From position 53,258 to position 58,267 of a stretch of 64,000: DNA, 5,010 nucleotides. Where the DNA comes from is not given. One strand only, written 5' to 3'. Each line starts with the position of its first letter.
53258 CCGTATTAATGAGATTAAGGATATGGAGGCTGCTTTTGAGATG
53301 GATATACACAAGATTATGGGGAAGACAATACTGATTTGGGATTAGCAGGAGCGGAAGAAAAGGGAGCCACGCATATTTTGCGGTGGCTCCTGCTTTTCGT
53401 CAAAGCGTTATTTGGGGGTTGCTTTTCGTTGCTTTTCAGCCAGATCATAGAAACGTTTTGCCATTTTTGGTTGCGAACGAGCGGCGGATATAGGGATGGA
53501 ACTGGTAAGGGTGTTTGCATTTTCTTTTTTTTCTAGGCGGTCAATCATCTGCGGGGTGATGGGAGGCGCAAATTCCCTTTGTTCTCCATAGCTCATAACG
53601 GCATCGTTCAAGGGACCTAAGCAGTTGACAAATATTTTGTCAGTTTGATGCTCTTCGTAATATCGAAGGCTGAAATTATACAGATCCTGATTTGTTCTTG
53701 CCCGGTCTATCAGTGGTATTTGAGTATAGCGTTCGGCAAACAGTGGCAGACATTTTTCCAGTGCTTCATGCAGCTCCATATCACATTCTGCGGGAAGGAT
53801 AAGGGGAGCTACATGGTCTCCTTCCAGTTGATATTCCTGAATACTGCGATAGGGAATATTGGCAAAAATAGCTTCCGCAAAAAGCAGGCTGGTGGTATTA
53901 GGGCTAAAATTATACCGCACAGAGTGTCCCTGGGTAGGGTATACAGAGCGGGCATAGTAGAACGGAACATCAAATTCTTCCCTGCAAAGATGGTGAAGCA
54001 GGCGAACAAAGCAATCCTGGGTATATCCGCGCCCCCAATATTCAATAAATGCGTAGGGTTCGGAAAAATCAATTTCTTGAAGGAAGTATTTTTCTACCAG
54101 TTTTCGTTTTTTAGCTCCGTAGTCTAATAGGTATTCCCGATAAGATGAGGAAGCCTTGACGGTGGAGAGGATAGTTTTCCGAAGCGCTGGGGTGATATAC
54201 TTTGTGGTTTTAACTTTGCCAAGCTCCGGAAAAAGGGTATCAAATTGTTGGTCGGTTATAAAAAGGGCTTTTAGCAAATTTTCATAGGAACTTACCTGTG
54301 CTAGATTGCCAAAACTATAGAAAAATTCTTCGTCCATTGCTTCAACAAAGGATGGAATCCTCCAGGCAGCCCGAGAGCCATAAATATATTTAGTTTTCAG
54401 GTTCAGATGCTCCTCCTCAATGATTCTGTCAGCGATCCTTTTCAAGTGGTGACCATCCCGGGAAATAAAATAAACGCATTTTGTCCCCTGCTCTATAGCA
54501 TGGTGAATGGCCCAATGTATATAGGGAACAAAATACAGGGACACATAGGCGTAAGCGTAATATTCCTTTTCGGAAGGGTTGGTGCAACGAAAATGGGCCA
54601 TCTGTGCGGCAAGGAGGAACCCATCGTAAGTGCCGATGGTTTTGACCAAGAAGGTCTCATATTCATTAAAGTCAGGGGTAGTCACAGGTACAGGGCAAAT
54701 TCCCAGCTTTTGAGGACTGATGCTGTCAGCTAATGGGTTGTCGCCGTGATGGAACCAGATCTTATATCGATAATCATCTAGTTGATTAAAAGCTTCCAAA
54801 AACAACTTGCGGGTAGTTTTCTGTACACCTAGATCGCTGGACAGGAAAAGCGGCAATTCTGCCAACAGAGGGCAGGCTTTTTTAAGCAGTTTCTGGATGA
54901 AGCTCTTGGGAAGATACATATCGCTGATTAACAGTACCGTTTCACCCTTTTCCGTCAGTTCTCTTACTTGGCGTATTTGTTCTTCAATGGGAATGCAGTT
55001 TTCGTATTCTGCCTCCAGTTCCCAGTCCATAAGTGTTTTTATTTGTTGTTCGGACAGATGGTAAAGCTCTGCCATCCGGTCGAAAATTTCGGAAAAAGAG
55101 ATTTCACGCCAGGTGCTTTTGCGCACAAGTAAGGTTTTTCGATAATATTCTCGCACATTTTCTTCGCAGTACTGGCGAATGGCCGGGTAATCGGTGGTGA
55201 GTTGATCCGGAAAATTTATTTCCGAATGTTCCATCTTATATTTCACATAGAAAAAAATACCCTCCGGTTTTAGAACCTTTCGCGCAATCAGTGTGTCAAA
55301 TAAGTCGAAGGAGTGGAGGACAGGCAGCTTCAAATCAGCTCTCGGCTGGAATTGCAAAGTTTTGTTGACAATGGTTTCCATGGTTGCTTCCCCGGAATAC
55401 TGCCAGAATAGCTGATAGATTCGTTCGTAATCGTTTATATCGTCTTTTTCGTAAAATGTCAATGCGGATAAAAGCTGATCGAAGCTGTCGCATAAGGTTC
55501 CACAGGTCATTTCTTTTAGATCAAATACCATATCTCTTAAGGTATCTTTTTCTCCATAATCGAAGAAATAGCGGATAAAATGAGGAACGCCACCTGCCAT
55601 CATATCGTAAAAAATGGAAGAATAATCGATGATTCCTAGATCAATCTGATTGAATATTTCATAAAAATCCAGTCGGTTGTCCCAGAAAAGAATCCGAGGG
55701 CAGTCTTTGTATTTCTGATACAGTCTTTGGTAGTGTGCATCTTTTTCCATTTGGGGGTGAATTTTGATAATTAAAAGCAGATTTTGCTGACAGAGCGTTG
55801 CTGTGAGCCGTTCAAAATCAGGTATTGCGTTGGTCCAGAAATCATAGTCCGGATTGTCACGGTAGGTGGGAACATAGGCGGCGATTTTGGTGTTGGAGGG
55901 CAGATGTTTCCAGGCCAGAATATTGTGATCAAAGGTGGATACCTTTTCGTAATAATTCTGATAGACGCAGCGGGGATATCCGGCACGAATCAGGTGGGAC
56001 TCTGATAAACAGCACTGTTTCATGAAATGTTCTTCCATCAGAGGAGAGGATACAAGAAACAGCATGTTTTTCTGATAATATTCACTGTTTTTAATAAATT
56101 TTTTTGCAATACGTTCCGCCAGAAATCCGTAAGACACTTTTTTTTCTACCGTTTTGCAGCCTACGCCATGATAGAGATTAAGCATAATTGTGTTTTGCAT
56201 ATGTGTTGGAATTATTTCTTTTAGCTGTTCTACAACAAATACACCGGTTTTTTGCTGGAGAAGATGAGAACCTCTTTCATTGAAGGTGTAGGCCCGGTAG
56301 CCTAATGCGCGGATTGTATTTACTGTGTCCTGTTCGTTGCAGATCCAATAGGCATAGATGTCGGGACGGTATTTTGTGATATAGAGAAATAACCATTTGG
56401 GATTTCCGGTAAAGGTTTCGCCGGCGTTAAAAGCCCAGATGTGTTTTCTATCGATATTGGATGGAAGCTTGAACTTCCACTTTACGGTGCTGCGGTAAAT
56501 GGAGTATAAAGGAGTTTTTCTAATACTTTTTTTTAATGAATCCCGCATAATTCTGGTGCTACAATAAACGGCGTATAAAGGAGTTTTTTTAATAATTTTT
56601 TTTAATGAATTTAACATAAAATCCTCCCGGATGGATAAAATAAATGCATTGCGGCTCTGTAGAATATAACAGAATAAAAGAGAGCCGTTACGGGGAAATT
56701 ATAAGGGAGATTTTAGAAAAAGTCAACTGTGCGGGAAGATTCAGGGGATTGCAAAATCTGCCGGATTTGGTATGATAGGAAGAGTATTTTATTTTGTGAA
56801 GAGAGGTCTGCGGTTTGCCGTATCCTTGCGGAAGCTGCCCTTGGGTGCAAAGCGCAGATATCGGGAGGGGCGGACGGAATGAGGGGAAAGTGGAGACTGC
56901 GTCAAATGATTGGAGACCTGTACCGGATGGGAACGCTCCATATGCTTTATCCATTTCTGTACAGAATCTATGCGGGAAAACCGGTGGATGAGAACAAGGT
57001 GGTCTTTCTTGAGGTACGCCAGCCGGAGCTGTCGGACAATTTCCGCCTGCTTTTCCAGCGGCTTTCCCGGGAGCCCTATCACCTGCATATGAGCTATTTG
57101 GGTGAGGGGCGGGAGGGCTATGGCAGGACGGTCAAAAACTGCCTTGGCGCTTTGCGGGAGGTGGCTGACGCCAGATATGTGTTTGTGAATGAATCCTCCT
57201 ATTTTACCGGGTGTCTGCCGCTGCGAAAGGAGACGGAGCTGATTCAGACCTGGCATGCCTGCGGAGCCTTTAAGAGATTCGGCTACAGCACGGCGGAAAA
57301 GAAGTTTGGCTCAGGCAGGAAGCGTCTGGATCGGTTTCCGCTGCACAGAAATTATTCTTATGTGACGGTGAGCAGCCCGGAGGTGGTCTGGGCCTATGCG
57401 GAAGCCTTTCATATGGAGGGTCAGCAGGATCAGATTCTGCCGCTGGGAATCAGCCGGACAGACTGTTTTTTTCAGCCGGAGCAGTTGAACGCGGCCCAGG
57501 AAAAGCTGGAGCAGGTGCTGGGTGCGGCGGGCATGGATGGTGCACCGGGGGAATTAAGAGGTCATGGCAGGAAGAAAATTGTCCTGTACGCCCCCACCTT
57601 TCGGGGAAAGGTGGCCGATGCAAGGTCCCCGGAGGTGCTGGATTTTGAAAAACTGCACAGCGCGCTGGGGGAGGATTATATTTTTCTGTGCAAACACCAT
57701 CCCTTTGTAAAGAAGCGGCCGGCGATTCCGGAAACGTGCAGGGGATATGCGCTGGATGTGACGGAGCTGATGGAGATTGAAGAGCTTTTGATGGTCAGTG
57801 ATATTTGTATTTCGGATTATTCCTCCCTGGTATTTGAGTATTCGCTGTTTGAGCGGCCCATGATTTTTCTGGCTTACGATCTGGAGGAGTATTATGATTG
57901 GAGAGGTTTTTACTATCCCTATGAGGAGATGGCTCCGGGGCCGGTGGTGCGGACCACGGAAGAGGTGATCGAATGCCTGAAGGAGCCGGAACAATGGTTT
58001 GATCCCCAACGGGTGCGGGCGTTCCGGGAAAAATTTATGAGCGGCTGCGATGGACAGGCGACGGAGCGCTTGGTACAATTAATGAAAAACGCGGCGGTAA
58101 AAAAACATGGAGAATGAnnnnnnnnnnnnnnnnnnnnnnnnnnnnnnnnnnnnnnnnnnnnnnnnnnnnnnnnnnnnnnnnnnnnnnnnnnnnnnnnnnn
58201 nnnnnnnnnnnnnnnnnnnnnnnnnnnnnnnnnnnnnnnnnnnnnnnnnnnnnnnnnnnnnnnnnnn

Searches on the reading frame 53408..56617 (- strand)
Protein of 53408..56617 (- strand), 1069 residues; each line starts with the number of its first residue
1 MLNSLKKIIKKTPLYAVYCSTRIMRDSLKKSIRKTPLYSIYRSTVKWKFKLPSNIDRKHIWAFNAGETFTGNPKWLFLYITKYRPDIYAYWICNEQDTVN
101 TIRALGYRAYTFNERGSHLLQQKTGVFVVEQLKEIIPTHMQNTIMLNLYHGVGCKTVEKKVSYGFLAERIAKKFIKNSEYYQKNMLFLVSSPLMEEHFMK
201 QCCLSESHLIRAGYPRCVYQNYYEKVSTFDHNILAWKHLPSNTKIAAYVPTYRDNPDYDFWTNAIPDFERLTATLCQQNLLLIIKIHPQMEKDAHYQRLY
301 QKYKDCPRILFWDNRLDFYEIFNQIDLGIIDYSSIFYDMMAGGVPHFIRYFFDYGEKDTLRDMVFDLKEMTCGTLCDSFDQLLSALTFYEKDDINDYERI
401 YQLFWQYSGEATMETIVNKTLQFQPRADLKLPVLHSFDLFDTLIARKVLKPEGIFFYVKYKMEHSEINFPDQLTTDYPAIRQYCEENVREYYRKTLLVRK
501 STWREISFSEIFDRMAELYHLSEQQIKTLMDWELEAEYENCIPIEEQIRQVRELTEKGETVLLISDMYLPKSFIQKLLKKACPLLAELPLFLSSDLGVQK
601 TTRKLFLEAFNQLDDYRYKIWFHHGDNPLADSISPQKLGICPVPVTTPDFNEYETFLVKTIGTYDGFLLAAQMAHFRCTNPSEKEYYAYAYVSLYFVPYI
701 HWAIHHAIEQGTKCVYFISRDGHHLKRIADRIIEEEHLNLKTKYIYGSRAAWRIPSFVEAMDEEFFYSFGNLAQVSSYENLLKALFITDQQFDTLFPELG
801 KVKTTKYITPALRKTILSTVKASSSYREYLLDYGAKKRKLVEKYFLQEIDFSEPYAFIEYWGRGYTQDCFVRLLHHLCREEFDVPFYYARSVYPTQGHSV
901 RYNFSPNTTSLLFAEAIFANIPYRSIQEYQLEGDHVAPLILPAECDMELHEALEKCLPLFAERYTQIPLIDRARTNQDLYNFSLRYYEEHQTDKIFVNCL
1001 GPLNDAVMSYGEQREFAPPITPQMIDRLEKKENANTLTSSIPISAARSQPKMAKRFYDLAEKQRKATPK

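Call 33: search_protein_families(library=pfam, proteins=[window:53408-56617:-], max_evalue=0.001)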
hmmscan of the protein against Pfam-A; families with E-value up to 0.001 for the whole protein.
window:53408-56617:- (1069 aa): 1 family
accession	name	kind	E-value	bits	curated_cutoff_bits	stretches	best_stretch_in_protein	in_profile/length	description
PF04464.20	Glyphos_transf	-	1.4e-32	113.5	22.1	1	54-418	10-363/367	CDP-Glycerol:Poly(glycerophosphate) glycerophosphotransferase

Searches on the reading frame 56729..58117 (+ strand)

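Call 33: search_protein_families(library=pfam, proteins=[window:56729-58117:+], max_evalue=0.001)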
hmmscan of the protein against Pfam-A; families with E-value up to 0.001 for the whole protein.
window:56729-58117:+ (462 aa): 1 family
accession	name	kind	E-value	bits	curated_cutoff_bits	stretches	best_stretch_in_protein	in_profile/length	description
PF04464.20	Glyphos_transf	-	8.7e-77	259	22.1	1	77-451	2-364/367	CDP-Glycerol:Poly(glycerophosphate) glycerophosphotransferase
